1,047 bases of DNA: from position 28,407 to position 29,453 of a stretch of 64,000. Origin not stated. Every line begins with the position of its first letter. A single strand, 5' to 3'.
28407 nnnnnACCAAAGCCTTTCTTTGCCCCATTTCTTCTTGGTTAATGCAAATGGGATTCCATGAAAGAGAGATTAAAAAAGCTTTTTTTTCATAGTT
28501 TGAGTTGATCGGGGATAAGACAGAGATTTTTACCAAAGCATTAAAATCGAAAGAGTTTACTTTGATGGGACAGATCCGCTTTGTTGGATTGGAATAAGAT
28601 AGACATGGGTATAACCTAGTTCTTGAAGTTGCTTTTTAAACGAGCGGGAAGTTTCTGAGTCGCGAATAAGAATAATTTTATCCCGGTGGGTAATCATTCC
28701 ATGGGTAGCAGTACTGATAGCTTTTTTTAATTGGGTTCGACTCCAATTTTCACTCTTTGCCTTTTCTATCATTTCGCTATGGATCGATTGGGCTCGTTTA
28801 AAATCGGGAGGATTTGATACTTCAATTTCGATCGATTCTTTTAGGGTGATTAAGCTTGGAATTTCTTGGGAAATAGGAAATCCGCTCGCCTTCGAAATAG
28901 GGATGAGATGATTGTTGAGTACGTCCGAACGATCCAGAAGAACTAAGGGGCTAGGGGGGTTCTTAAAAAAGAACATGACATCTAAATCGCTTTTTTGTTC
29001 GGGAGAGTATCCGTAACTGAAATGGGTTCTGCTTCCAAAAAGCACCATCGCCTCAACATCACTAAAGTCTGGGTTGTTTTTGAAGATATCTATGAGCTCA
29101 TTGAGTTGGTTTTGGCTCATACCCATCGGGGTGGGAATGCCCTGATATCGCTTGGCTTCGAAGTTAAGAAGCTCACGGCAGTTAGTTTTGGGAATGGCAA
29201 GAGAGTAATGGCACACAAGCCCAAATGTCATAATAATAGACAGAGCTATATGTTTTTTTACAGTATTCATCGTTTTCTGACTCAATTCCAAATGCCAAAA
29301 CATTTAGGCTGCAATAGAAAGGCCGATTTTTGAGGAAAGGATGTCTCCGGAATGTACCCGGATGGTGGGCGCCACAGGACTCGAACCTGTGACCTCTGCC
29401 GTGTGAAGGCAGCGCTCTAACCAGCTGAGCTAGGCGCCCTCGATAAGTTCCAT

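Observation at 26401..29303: Three apparently exported enzymes of normally cytoplasmic classes: lipobox Hanks-type kinase, transglutaminase-like protease and NTase-fold protein, next to the tRNAs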

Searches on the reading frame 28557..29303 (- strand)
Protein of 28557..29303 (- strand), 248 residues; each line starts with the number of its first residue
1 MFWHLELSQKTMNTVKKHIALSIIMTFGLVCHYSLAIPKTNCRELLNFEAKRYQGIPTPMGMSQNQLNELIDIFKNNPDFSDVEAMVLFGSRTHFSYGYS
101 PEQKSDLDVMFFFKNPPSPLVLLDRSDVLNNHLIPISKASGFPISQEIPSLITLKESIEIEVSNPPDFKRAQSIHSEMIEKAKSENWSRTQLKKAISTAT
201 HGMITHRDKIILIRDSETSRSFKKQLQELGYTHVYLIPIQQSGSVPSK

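Call 4: search_protein_families(library=pfam, proteins=[window:28557-29303:-], max_evalue=1)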
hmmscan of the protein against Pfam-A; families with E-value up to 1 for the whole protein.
window:28557-29303:- (248 aa): 1 family
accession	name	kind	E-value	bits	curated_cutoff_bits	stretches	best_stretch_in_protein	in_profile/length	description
PF18765.7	Polbeta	-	0.00054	20.5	26.9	1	68-118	1-44/93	Polymerase beta, Nucleotidyltransferase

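Call 5: search_protein_families(library=ncbifam, proteins=[window:28557-29303:-], max_evalue=1)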
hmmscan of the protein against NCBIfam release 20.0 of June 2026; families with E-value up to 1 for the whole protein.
window:28557-29303:- (248 aa): 3 families
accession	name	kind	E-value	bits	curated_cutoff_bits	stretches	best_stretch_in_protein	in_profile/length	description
NF047752.1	MntA_antitoxin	equivalog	0.012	15.5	60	1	81-124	5-44/106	type VII toxin-antitoxin system MntA family adenylyltransferase antitoxin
NF008050.0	PRK10783.1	equivalog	0.1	10.9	508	1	2-43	221-260/457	murein transglycosylase D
NF004794.0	PRK06142.1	equivalog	0.16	11.6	308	1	62-99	30-67/273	crotonase/enoyl-CoA hydratase family protein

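Call 16: find_homologous_proteins(query=window:28557-29303:-, max_evalue=0.01)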
Query window:28557-29303:- (248 aa): 3 proteins with E <= 0.01 among 145 candidates.
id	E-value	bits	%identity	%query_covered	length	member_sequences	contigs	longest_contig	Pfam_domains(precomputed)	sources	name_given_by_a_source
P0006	8.9e-157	537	97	100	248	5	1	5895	-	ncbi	ncbi:MAG: hypothetical protein ACKOA8_05140 [Deltaproteobacteria bacterium]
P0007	2.9e-97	343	63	100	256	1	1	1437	-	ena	-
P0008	4.7e-33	133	33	88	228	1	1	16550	-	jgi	jgi:predicted nucleotidyltransferase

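Call 19: find_encoding_contigs(protein=P0006, flank=10000)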
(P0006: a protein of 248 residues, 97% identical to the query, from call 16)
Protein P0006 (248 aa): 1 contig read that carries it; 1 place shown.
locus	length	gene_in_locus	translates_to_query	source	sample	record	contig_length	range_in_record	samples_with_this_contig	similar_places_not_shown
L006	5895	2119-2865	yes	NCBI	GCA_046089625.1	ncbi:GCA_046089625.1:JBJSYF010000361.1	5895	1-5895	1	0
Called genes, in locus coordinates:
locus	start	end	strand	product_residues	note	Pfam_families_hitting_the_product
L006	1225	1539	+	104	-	PF13560:HTH_31, PF12844:HTH_19, PF01381:HTH_3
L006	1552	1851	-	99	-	-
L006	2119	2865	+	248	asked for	-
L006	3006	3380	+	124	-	-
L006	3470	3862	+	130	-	-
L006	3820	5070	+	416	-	-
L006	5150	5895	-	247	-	?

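Call 20: find_encoding_contigs(protein=P0007, flank=10000)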
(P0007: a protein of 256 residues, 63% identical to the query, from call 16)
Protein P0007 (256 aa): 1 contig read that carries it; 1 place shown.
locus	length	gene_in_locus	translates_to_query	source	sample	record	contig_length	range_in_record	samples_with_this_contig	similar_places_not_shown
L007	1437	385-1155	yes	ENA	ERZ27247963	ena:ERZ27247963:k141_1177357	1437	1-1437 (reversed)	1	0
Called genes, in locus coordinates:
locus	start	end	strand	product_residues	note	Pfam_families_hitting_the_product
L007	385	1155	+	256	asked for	-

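Call 21: find_encoding_contigs(protein=P0008, flank=10000)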
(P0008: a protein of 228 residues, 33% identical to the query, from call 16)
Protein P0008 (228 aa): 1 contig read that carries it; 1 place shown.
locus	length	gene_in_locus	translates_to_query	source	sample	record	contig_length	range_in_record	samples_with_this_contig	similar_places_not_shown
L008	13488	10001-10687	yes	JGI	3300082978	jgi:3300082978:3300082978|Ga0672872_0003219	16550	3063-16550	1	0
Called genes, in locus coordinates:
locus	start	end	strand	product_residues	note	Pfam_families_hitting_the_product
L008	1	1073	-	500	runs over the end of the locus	PF00270:DEAD, PF04851:ResIII, PF00271:Helicase_C, PF16124:RecQ_Zn_bind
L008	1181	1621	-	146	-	-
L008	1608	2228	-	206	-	PF18856:baeRF_family12, PF10116:Host_attach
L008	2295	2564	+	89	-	-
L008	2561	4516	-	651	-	PF00005:ABC_tran, PF02463:SMC_N (faint), PF13555:AAA_29 (faint), PF01926:MMR_HSR1 (faint), PF05729:NACHT (faint), PF13191:AAA_16 (faint), PF12848:ABC_tran_Xtn (weak), PF00005:ABC_tran, +3 more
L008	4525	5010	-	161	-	PF00578:AhpC-TSA, PF08534:Redoxin, PF13911:AhpC-TSA_2 (faint)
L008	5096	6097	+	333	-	PF02517:Rce1-like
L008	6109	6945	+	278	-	PF00923:TAL_FSA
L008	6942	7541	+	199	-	PF13580:SIS_2 (weak)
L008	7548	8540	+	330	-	PF01408:GFO_IDH_MocA, PF03447:NAD_binding_3 (weak), PF03807:F420_oxidored (weak), PF02894:GFO_IDH_MocA_C, PF22725:GFO_IDH_MocA_C3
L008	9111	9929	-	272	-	PF00248:Aldo_ket_red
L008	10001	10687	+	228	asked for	-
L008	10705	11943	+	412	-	PF02550:AcetylCoA_hydro, PF13336:AcetylCoA_hyd_C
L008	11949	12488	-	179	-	PF14235:DUF4337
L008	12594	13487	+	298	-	?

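Call 32: list_cluster_members(proteins=[P0001, P0003, window:28557-29303:-, window:30720-31937:-])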
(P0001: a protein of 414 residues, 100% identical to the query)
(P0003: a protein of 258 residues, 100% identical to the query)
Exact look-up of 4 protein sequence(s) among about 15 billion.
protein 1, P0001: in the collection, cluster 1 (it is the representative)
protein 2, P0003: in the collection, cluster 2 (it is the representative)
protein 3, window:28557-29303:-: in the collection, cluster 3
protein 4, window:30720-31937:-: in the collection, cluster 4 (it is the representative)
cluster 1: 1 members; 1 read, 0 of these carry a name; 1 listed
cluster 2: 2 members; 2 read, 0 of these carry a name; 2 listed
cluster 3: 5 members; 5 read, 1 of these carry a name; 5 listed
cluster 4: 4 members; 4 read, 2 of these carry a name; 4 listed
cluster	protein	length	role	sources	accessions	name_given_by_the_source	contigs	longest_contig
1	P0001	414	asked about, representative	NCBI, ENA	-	-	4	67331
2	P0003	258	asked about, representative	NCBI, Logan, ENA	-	-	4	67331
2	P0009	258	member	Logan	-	-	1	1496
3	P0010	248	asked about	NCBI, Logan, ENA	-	-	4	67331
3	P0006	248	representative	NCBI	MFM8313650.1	MAG: hypothetical protein ACKOA8_05140 [Deltaproteobacteria bacterium]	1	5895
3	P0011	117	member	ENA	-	-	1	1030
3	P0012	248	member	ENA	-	-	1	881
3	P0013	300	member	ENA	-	-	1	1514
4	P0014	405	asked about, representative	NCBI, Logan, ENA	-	-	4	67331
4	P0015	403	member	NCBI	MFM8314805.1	MAG: phosphoglycerate kinase [Deltaproteobacteria bacterium]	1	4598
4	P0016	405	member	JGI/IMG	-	phosphoglycerate kinase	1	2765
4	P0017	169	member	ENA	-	-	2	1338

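Call 36: search_protein_families(library=pfam, alignment_id=A2, max_evalue=5)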
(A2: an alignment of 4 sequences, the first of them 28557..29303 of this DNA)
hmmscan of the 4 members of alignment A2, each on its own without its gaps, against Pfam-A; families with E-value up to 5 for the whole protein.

A. member 1, window:28557-29303:- (248 aa): 1 family
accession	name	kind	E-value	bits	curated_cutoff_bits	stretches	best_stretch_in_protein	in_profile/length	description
PF18765.7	Polbeta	-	0.00054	20.5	26.9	1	68-118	1-44/93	Polymerase beta, Nucleotidyltransferase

B. families by the number of members that match (of 4 scanned): 4 families
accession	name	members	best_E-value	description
PF18765.7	Polbeta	4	0.00043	Polymerase beta, Nucleotidyltransferase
PF10738.15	Lpp-LpqN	1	0.12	Probable lipoprotein LpqN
PF08845.15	SymE_toxin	1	0.13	Toxin SymE, type I toxin-antitoxin system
PF17760.6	UvrA_inter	1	0.19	UvrA interaction domain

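Call 37: search_solved_structures(query=A2, max_evalue=10, show_alignments=3)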
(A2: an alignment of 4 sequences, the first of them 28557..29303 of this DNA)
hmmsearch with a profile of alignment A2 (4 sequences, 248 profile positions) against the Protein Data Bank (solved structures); distinct sequences matched with E-value up to 10: 8.
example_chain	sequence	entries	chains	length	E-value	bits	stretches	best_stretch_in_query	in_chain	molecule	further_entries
2rff_A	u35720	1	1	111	0.18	14.3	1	77-126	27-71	Putative nucleotidyltransferase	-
5cul_A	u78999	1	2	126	0.35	13.4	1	116-171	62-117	Translocation protein in type III secretion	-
2lr0_A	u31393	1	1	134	0.52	12.8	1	153-232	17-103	P-loop ntpase fold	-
9b0x_S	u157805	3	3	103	0.6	12.6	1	145-198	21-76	ATP synthase subunit g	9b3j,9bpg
7dco_l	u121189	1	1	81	0.61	12.6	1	183-214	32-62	Small nuclear ribonucleoprotein Sm D3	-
9hjm_J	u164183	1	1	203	0.76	12.3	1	84-156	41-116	DUF4827 domain-containing protein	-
3jcm_R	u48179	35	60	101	0.91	12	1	183-214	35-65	Small nuclear ribonucleoprotein Sm D3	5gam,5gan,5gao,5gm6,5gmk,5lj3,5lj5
8soy_A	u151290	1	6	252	2.3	10.7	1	67-99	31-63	Enoyl-CoA hydratase EchA21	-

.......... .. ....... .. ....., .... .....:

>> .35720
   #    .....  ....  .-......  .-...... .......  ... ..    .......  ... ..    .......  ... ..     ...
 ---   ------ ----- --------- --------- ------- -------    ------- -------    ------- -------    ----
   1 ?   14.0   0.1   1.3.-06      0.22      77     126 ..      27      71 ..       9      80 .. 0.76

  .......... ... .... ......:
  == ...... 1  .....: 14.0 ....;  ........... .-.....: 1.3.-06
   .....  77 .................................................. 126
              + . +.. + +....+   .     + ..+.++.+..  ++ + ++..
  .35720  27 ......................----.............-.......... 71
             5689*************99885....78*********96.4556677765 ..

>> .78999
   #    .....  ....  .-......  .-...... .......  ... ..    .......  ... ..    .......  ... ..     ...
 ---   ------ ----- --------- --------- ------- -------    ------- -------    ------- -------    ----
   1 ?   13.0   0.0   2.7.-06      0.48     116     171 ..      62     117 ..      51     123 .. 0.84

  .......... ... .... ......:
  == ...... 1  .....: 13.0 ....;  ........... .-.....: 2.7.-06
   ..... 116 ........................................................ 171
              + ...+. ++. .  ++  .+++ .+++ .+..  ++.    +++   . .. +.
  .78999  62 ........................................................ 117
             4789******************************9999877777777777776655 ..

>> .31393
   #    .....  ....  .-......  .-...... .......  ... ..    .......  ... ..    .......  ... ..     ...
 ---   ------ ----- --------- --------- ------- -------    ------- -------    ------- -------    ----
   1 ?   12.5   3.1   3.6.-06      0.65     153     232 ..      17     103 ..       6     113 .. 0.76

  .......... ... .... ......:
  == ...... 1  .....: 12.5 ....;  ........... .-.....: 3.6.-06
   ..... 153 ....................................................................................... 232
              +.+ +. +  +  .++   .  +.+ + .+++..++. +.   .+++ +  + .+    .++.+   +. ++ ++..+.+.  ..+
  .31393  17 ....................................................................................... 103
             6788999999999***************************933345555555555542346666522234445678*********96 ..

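Call 38: predict_structure(alignment_id=A2)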
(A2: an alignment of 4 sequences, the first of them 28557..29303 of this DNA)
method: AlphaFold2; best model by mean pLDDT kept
length: 248 residues; sequences in the alignment: 4
mean_pLDDT: 64.0   pTM: 0.53
mean pLDDT of the five models: 64.0, 54.3, 51.8, 51.4, 45.6
residues with pLDDT >= 90: 3; 70-90: 97; 50-70: 94; < 50: 54
segments of 3 or more residues with pLDDT < 50: 36-53, 91-105, 119-124, 146-150, 242-248
pLDDT, mean of each block of 10 residues (from residue 1): 61 74 74 52 42 59 72 78 75 39 54 61 50 64 51 71 60 74 81 63 57 84 80 80 40
secondary structure, 60 per line:
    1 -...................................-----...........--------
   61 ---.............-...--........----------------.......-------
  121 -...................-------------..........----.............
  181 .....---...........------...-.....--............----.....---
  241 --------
elements in order: H2-36 H42-52 H64-76 E83-90 E107-113 H122-140 H154-163 H168-185 H189-199 E210-214 H217-228 E233-237

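Call 59: search_protein_families(library=padloc, proteins=[window:28557-29303:-], max_evalue=1)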
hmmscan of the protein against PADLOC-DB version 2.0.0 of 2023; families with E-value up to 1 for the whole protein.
window:28557-29303:- (248 aa): 0 families

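Call 60: search_protein_families(library=phrogs, proteins=[window:28557-29303:-], max_evalue=1)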
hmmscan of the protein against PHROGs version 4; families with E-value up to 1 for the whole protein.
window:28557-29303:- (248 aa): 0 families

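Call 64: find_related_loci(query=A2, collection=viral_contigs, flank=8000)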
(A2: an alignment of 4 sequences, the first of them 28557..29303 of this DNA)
Query A2 (248 aa) in viral_contigs; peptide patterns used: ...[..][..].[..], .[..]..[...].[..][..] (x = any residue, [..] = any of these).
185 stretches matched a pattern, but none encodes a relative of the query by tblastn (E <= 1e-3).

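Call 90: fold_search(model_id=the predicted structure, library=pdb)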
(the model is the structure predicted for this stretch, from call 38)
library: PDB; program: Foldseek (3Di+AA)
matches with E <= 10: 209; with E <= 0.001: 0
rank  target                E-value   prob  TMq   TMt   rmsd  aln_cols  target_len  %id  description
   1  1tyo_A                1.0e-01  0.04  0.10  0.07  20.3       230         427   10  Isocitrate Dehydrogenase from the hyperthermophile Aeropyrum pernix in complex with etheno-NADP (released 2005-07-08)
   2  2iv0_A                1.6e-01  0.04  0.11  0.08  21.9       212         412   12  Thermal stability of isocitrate dehydrogenase from Archaeoglobus fulgidus studied by crystal structure analysis and en (released 2007-04-17)
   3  3jyy_B                3.2e-01  0.30  0.20  0.19   3.7        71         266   21  SeMet LinB complexed with PPi (released 2009-11-03)
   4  6m6u_F                3.2e-01  0.25  0.24  0.41   8.5       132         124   11  Crystal structure the toxin-antitoxin MntA-HpeT mutant-D39ED41E (released 2020-09-30)
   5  8vxb                  5.5e-01  0.23  0.20  0.18   5.3        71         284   22  Structure of ANT(6)-Ib from Campylobacter fetus subsp fetus complexed with hydrated streptomycin (released 2024-09-18)
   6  6m6u_A                5.9e-01  0.18  0.24  0.41   8.6       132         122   10  Crystal structure the toxin-antitoxin MntA-HpeT mutant-D39ED41E (released 2020-09-30)
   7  7ae2_B                5.9e-01  0.14  0.18  0.28   6.1        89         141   16  Crystal structure of HEPN(H107A-Y109F) toxin in complex with MNT antitoxin (released 2020-12-30)
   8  7ecd                  6.7e-01  0.12  0.17  0.16   5.8        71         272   18  Crystal structure of Tam41 from Firmicutes bacterium, complex with CTP-Mg (released 2022-01-19)
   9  5lpa_A                7.1e-01  0.16  0.21  0.20   4.4        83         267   20  AadA E87Q in complex with ATP, calcium and dihydrostreptomycin (released 2018-01-17)
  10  8xqw_Q                7.6e-01  0.02  0.12  0.11  16.5       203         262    6  Cryo-EM structure of the Ycf2-FtsHi motor complex from Chlamydomonas reinhardtii in AMPPNP bound state (released 2024-09-11)
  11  8grb_A                8.7e-01  0.02  0.10  0.08  19.3       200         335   12  Crystal structure of a constitutively active mutant of the alpha beta heterodimer of human IDH3 (released 2022-12-07)
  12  7ae9_G                9.3e-01  0.10  0.25  0.37  17.3       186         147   16  Crystal structure of mono-AMPylated HEPN(R46E) toxin in complex with MNT antitoxin (released 2020-12-30)
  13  1udm_MODEL_1_A        1.1e+00  0.06  0.17  0.25  12.5       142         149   10  Solution structure of Coactosin-like protein (Cofilin family) from Mus Musculus (released 2004-05-18)
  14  8gru_D                1.1e+00  0.02  0.10  0.08  21.2       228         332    9  Crystal structure of a constitutively active mutant of the alpha beta heterodimer of human IDH3 in complex with ICT, N (released 2022-11-30)
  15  3blv_H                1.1e+00  0.02  0.10  0.08  14.9       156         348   11  Yeast Isocitrate Dehydrogenase with Citrate Bound in the Regulatory Subunits (released 2008-02-05)
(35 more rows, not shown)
